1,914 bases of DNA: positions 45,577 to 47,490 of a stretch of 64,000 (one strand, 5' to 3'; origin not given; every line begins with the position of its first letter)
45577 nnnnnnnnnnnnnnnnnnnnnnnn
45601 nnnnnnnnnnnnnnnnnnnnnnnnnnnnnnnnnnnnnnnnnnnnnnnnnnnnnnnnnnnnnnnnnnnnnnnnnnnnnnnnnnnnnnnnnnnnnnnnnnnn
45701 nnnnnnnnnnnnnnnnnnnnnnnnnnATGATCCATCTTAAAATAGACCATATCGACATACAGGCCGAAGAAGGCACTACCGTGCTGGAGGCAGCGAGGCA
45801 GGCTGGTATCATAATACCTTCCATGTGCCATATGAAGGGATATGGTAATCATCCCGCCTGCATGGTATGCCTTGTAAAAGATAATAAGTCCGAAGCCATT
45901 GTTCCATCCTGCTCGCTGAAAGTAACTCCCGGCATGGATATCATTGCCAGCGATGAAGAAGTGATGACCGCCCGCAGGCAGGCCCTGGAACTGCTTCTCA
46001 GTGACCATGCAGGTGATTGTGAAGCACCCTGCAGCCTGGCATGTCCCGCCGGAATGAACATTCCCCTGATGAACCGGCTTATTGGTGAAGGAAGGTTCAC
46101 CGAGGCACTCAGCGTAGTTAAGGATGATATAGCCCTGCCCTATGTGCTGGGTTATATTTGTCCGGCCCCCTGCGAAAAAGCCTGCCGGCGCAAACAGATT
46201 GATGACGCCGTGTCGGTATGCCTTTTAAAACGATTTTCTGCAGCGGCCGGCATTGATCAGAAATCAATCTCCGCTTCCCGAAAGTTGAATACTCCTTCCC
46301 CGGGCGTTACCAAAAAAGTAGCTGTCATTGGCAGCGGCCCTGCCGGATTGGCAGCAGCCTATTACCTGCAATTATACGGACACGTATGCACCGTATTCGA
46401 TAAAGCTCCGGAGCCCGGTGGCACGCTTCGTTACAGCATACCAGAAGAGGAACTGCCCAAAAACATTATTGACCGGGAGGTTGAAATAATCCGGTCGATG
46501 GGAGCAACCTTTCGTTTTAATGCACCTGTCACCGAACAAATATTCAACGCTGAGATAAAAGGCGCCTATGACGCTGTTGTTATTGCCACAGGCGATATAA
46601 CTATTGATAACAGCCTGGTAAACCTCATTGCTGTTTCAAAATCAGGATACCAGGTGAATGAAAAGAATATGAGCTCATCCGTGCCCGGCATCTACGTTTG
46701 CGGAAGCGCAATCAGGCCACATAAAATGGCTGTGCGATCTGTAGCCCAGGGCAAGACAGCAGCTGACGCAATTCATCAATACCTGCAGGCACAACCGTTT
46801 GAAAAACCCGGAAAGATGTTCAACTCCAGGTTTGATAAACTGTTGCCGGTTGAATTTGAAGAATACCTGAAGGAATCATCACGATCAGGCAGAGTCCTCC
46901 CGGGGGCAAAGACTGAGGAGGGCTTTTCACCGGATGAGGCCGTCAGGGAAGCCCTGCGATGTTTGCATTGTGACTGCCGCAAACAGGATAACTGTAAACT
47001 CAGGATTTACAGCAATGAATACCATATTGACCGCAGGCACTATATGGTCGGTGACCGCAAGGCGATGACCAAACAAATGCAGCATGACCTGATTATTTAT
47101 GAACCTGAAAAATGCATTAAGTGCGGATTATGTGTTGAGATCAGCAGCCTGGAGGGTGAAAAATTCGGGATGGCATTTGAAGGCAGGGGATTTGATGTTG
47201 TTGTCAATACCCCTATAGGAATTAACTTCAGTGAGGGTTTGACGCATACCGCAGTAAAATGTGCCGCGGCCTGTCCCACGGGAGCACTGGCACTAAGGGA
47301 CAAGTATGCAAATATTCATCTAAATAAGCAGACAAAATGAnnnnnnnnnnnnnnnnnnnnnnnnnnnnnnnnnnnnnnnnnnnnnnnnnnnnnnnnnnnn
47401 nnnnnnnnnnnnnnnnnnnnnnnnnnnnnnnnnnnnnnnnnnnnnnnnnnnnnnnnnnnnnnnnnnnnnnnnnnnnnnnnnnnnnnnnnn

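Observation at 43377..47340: Soluble complex-I N-module look-alike embedded in an exported-protein operon by ATGA overlaps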

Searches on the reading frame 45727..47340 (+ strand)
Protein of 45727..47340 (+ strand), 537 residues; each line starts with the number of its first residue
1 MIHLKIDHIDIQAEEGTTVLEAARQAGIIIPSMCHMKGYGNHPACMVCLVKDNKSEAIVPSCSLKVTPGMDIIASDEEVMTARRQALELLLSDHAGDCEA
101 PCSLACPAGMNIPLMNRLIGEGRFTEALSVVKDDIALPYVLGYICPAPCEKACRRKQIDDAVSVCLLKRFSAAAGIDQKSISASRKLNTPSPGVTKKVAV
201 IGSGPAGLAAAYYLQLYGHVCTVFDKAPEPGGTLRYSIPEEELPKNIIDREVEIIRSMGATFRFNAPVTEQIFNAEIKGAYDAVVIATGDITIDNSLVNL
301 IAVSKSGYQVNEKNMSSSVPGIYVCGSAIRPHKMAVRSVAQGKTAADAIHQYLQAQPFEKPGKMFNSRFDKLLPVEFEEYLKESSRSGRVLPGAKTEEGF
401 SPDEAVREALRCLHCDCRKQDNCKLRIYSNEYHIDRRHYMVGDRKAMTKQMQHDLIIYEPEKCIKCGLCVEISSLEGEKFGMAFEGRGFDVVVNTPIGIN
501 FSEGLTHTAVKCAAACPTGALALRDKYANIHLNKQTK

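Call 7: search_protein_families(library=pfam, proteins=[window:45727-47340:+], max_evalue=0.01)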
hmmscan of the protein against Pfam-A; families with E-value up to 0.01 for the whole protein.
window:45727-47340:+ (537 aa): 12 families
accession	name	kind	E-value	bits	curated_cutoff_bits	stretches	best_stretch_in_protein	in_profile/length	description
PF14691.11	Fer4_20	-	7.2e-15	55.2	25.8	1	98-174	27-107/113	Dihydroprymidine dehydrogenase domain II, 4Fe-4S cluster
PF13510.11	Fer2_4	-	9.2e-13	48.5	22.8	1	1-72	3-77/82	2Fe-2S iron-sulfur cluster binding domain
PF07992.20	Pyr_redox_2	-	1.2e-10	41.7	26.1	1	190-341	142-290/291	Pyridine nucleotide-disulphide oxidoreductase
PF01266.30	DAO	-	8.7e-10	39.1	27.9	1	197-233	1-38/353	FAD dependent oxidoreductase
PF13450.12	NAD_binding_8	-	1.2e-09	38.7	21.9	1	200-257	1-54/68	NAD(P)-binding Rossmann-like domain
PF13738.12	Pyr_redox_3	-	1.8e-05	24.6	30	0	252-326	235-305/305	Pyridine nucleotide-disulphide oxidoreductase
PF00890.30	FAD_binding_2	-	2e-05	24.4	20.4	1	198-237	2-41/414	FAD binding domain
PF03486.20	HI0933_like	-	8.7e-05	22.5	50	1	197-235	2-40/244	HI0933-like protein Rossmann domain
PF01494.25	FAD_binding_3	-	0.00039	20.2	22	1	197-230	3-36/349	FAD binding domain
PF13459.11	Fer4_15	-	0.00042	21.4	22.4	1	456-521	1-64/66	4Fe-4S single cluster domain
PF00037.32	Fer4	-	0.003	17.7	21.1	1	457-471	2-16/24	4Fe-4S binding domain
PF10588.14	NADH-G_4Fe-4S_3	-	0.008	16.1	27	0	83-98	1-16/40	NADH-ubiquinone oxidoreductase-G iron-sulfur binding region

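Call 8: search_protein_families(library=ncbifam, proteins=[window:45727-47340:+], max_evalue=0.001)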
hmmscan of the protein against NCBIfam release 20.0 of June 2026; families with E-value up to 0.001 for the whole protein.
window:45727-47340:+ (537 aa): 46 families (the best 25 are shown)
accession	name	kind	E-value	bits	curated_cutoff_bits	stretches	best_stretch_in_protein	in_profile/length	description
NF009454.0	PRK12814.1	equivalog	1.6e-118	396.8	916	2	2-290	4-288/657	putative NADPH-dependent glutamate synthase small subunit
NF009410.0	PRK12771.1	subfamily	1.7e-72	244.8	516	2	98-289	46-232/566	NAD(P)-binding protein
NF045663.1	diclust_near_Sec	equivalog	1e-51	175.9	530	1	99-472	17-364/759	pyridine nucleotide-disulfide oxidoreductase/dicluster-binding protein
TIGR01316.1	gltA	equivalog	7.5e-48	163.4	471.75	2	97-290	33-228/449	NADPH-dependent glutamate synthase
TIGR01317.1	GOGAT_sm_gam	subfamily_domain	4.8e-45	154.3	447.7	1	96-291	45-239/485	glutamate synthase small subunit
TIGR03315.1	Se_ygfK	equivalog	8e-45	152.7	835.3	2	97-290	441-631/1012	putative selenate reductase subunit YgfK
NF009414.0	PRK12778.1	equivalog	3.5e-44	151.2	1103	1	88-289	324-526/752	bifunctional dihydroorotate dehydrogenase B NAD binding subunit/NADPH-dependent glutamate synthase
NF010590.0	PRK13984.1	equivalog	1.3e-40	139.2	946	1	97-289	194-382/611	putative oxidoreductase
NF040763.1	FeFe_hydrog_A6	exception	1.8e-40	138.9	765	2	2-100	1-99/571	NADH-dependent [FeFe] hydrogenase, group A6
TIGR01318.1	gltD_gamma_fam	subfamily_domain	3.6e-34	118.2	482.95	1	97-292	44-238/467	glutamate synthase, small subunit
NF009408.0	PRK12769.1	equivalog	3.6e-31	108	1003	1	99-290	233-422/659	formate-dependent uric acid utilization protein AegA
NF009451.0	PRK12809.1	equivalog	3.8e-28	98.2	1154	1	99-291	216-406/639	formate-dependent uric acid utilization protein YgfT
NF005745.0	PRK07569.1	equivalog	5.6e-27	94.6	333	2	3-99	5-101/238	bidirectional hydrogenase complex protein HoxU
NF009415.0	PRK12779.1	equivalog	3e-26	91.6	1519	1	105-270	213-381/944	putative bifunctional glutamate synthase subunit beta/2-polyprenylphenol hydroxylase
NF009413.0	PRK12775.1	equivalog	5.5e-26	90.7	1895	1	98-289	336-526/1006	putative trifunctional 2-polyprenylphenol hydroxylase/glutamate synthase subunit beta/ferritin domain-containing protein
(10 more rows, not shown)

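Call 9: search_solved_structures(query=window:45727-47340:+, max_evalue=0.001, show_alignments=3)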
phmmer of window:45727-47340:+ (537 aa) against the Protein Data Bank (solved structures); distinct sequences matched with E-value up to 0.001: 96 (the best 60 are shown).
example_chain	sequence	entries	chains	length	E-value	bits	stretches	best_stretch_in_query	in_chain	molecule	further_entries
9bov_A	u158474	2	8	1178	2.8e-90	306.7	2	2-289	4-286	Molybdopterin oxidoreductase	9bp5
8oh5_C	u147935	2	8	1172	6.3e-82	279.1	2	4-289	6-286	Formate dehydrogenase-O, major subunit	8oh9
9n5u_A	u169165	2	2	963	1.2e-69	238.6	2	3-289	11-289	NfnA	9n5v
5jca_L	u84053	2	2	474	1.3e-36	129.6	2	100-292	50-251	NADH-dependent Ferredoxin:NADP Oxidoreductase (NfnI) subunit alpha | NADH-dependent Ferredoxin:NADP Oxidoreductase subunit alpha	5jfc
5vj7_A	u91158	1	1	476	6.3e-34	120.7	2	100-313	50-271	Oxidoreductase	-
4ylf_B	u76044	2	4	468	1e-33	120.1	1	100-380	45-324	Dihydropyrimidine dehydrogenase subunit A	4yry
7mfm_I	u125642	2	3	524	7.7e-32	113.9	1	104-290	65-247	Glutamate synthase (NADPH) small chain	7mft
2vdc_G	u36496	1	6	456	1.9e-26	96.1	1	95-350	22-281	GLUTAMATE SYNTHASE [NADPH] SMALL CHAIN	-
6s6s_G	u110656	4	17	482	2.3e-26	95.8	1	95-350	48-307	Glutamate synthase [NADPH] small chain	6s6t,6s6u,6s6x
8a6t_A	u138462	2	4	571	1.8e-24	89.6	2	1-98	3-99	Electron bifurcating hydrogenase subunit HydA1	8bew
6tg9_A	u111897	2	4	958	2.1e-19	72.8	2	2-100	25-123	Formate dehydrogenase subunit alpha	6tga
7p5h_A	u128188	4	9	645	2.9e-19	72.4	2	17-99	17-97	Fe-hydrogenase, subunit alpha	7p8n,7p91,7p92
5xf9_B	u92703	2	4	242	9.6e-19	70.6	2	7-96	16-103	NAD-reducing hydrogenase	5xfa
9wxb_B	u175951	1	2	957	2.5e-17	66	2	3-100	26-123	Formate dehydrogenase alpha subunit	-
9iho_G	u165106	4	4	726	1.1e-16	63.8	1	2-99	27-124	NUAM (75 kDa) subunit of mitochondrial NADH:ubiquinone oxidoreductase (Complex I)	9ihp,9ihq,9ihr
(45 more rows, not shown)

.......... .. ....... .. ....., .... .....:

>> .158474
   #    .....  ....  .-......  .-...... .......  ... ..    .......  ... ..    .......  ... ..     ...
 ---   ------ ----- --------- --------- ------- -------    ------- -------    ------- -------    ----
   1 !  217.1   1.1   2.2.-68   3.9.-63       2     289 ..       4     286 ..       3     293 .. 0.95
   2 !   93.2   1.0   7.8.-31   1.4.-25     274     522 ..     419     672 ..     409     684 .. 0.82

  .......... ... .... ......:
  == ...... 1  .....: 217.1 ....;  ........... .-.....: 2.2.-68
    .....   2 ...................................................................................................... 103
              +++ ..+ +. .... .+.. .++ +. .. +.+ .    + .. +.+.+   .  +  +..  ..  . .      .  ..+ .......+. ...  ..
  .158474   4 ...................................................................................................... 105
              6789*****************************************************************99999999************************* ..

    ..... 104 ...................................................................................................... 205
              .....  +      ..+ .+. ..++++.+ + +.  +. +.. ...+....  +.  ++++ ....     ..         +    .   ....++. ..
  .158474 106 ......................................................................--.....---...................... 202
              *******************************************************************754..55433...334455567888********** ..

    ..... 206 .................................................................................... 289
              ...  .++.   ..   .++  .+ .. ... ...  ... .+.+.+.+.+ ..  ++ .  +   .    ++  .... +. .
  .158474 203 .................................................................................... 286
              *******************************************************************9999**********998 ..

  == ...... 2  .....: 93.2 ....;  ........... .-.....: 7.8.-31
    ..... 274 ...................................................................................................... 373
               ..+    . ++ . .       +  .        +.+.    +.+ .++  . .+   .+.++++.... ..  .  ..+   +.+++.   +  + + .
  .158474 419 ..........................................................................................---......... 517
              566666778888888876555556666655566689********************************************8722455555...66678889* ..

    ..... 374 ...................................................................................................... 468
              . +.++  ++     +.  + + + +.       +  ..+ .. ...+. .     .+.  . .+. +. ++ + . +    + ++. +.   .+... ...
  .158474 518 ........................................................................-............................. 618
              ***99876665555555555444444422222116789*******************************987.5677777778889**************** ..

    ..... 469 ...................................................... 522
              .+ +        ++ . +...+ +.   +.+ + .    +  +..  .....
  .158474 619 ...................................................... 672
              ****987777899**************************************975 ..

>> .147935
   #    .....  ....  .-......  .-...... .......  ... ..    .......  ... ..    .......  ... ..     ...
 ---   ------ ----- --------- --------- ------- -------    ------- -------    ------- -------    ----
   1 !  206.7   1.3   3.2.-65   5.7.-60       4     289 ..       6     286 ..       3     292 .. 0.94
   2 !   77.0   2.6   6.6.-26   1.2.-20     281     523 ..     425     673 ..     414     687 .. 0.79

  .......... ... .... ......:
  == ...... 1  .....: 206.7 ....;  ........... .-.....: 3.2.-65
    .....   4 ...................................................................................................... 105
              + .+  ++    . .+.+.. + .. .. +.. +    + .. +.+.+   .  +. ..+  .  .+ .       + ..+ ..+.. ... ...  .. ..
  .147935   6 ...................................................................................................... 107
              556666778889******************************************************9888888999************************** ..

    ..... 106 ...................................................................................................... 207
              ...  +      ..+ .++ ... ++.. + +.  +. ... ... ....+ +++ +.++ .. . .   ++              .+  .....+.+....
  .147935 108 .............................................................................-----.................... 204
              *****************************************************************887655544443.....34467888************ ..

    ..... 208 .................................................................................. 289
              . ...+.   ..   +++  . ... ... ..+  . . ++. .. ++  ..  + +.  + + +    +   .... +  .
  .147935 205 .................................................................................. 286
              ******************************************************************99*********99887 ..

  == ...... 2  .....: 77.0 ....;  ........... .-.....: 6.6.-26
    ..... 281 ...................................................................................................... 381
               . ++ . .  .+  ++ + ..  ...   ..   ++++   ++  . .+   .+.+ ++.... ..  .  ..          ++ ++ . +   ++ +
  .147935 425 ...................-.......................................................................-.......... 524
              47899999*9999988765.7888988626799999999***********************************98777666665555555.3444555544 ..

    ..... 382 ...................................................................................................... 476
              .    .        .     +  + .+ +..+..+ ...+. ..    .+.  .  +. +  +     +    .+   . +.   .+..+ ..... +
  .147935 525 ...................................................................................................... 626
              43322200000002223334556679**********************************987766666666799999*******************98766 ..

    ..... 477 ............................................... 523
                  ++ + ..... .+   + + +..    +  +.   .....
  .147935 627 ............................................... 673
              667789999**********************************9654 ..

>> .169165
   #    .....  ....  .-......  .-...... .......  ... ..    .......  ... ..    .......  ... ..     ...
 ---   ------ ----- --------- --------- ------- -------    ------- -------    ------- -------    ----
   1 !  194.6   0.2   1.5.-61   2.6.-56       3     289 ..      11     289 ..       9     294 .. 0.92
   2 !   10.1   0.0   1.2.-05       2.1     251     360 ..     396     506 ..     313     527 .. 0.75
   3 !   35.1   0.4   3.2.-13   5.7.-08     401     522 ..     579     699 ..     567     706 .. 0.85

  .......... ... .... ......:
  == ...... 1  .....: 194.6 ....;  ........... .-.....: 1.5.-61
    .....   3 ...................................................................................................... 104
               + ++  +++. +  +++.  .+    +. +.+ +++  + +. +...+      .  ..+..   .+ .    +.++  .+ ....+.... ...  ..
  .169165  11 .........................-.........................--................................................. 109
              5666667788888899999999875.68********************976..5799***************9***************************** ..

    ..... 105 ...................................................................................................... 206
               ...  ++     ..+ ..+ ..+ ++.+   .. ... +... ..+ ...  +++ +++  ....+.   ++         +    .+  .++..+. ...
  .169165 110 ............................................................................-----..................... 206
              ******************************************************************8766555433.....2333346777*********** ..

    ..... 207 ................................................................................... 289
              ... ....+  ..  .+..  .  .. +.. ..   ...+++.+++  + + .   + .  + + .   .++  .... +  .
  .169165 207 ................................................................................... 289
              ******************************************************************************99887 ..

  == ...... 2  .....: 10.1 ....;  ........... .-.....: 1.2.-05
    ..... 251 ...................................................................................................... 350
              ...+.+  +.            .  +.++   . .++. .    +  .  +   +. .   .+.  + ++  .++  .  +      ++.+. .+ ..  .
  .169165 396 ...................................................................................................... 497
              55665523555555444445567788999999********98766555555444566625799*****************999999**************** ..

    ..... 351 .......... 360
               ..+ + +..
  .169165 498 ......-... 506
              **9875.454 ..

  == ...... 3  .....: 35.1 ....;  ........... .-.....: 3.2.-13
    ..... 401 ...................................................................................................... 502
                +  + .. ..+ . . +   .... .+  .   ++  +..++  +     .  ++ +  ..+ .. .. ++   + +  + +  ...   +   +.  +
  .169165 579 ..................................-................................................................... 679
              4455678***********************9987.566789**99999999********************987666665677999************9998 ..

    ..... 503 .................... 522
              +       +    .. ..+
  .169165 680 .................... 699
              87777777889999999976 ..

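Call 12: find_homologous_proteins(query=window:45727-47340:+, max_evalue=1e-20)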
Query window:45727-47340:+ (537 aa): 7897 proteins with E <= 1e-20 among 8000 candidates; the best 120 are listed.
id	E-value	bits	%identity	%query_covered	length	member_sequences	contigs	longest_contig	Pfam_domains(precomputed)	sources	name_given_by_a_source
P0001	0.0e+0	1188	97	100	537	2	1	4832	PF01266.31,PF13510.12,PF13450.13,PF14691.12,PF00890.31,PF07992.21,PF13738.13,PF03486.21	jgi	jgi:ferredoxin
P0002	0.0e+0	1029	82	99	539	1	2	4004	PF01266.31,PF13510.12,PF13450.13,PF14691.12,PF00890.31,PF07992.21,PF13738.13,PF01494.26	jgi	jgi:NADPH-dependent glutamate synthase beta subunit-like oxidoreductase/ferredoxin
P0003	6.6e-289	977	77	100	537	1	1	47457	PF01266.31,PF13510.12,PF01593.31,PF13450.13,PF14691.12,PF07992.21,PF13738.13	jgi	jgi:ferredoxin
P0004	3.1e-288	975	76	100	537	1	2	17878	PF01266.31,PF13510.12,PF01593.31,PF13450.13,PF14691.12,PF00890.31,PF07992.21,PF13738.13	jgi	jgi:ferredoxin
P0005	2.1e-277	939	75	100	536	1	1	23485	PF01266.31,PF13510.12,PF13450.13,PF14691.12,PF07992.21,PF13738.13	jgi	jgi:ferredoxin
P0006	2.5e-277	939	76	99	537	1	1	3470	PF01266.31,PF13510.12,PF13450.13,PF14691.12,PF00890.31,PF07992.21,PF13738.13,PF03486.21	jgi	jgi:ferredoxin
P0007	6.0e-277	938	74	100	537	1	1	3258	PF01266.31,PF13510.12,PF13450.13,PF14691.12,PF07992.21,PF13738.13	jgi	jgi:ferredoxin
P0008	4.8e-276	935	74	100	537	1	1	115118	PF01266.31,PF13510.12,PF13450.13,PF14691.12,PF00890.31,PF07992.21,PF13738.13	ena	-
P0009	1.1e-275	933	73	99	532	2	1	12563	PF01266.31,PF13510.12,PF01593.31,PF13450.13,PF14691.12,PF00890.31,PF07992.21,PF13738.13,PF03486.21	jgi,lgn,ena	-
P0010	1.8e-275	933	74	100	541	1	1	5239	PF01266.31,PF13510.12,PF13450.13,PF14691.12,PF00890.31,PF07992.21,PF13738.13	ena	-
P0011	1.6e-274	930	76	97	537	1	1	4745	PF01266.31,PF13510.12,PF13450.13,PF14691.12,PF00890.31,PF07992.21,PF13738.13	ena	-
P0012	1.3e-272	923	75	100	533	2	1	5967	PF01266.31,PF13510.12,PF13450.13,PF14691.12,PF00890.31,PF07992.21,PF13738.13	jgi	jgi:ferredoxin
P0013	2.0e-272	923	73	100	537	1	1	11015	PF01266.31,PF13510.12,PF13450.13,PF14691.12,PF07992.21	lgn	-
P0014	4.2e-272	922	74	100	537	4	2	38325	PF01266.31,PF13510.12,PF01593.31,PF13450.13,PF14691.12,PF00890.31,PF00111.33,PF07992.21,PF13738.13,PF13459.12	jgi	jgi:ferredoxin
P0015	1.8e-271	919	73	100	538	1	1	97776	PF01266.31,PF13510.12,PF13450.13,PF14691.12,PF00890.31,PF07992.21,PF13738.13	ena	-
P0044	5.0e-242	822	68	100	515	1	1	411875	PF01266.31,PF13510.12,PF13450.13,PF14691.12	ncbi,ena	-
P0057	8.1e-236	802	64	100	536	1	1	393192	PF01266.31,PF13510.12,PF13450.13,PF14691.12,PF07992.21,PF13738.13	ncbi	-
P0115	8.2e-191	653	54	98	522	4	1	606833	PF01266.31,PF13510.12,PF13450.13,PF14691.12,PF07992.21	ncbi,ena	-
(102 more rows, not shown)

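Call 13: find_encoding_contigs(protein=P0115, flank=10000, max_places=2)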
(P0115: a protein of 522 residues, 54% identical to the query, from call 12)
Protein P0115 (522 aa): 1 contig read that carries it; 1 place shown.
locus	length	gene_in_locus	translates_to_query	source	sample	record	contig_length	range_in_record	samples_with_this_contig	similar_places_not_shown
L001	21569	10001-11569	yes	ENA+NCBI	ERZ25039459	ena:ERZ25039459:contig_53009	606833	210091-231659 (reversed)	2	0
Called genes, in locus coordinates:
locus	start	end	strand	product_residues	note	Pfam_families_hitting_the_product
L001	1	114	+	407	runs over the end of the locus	PF01011:PQQ (faint), PF13360:PQQ_2, PF13570:Beta-prop_ACSF4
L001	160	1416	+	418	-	PF13360:PQQ_2, PF01011:PQQ (faint), PF13570:Beta-prop_ACSF4 (weak)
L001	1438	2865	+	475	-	PF13360:PQQ_2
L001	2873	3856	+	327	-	PF01436:NHL (faint)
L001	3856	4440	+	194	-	PF12838:Fer4_7 (faint), PF00037:Fer4 (faint), PF13237:Fer4_10 (faint), PF14697:Fer4_21 (faint), PF12797:Fer4_2 (faint), PF12837:Fer4_6 (weak)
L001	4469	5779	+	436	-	PF12801:Fer4_5, PF12838:Fer4_7 (faint), PF14697:Fer4_21 (faint), PF00037:Fer4 (faint), PF13187:Fer4_9 (faint), PF13237:Fer4_10 (faint), PF13484:Fer4_16 (faint), PF12801:Fer4_5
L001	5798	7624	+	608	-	PF13360:PQQ_2, PF01011:PQQ (faint), PF07774:EMC1_C (faint), PF13360:PQQ_2 (weak), PF13570:Beta-prop_ACSF4, PF13360:PQQ_2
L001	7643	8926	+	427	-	PF01257:2Fe-2S_thioredx, PF01512:Complex1_51K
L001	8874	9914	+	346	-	PF01512:Complex1_51K, PF10589:NADH_4Fe-4S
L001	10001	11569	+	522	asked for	PF13510:Fer2_4, PF14691:Fer4_20, PF01266:DAO (faint), PF07992:Pyr_redox_2 (faint), PF13450:NAD_binding_8 (weak)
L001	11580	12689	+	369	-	-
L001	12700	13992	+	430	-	PF13579:Glyco_trans_4_4, PF13439:Glyco_transf_4, PF00534:Glycos_transf_1, PF13692:Glyco_trans_1_4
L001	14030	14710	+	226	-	PF00005:ABC_tran, PF13304:AAA_21 (faint)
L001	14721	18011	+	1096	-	PF12704:MacB_PCD (weak), PF02687:FtsX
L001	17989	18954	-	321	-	PF14238:DUF4340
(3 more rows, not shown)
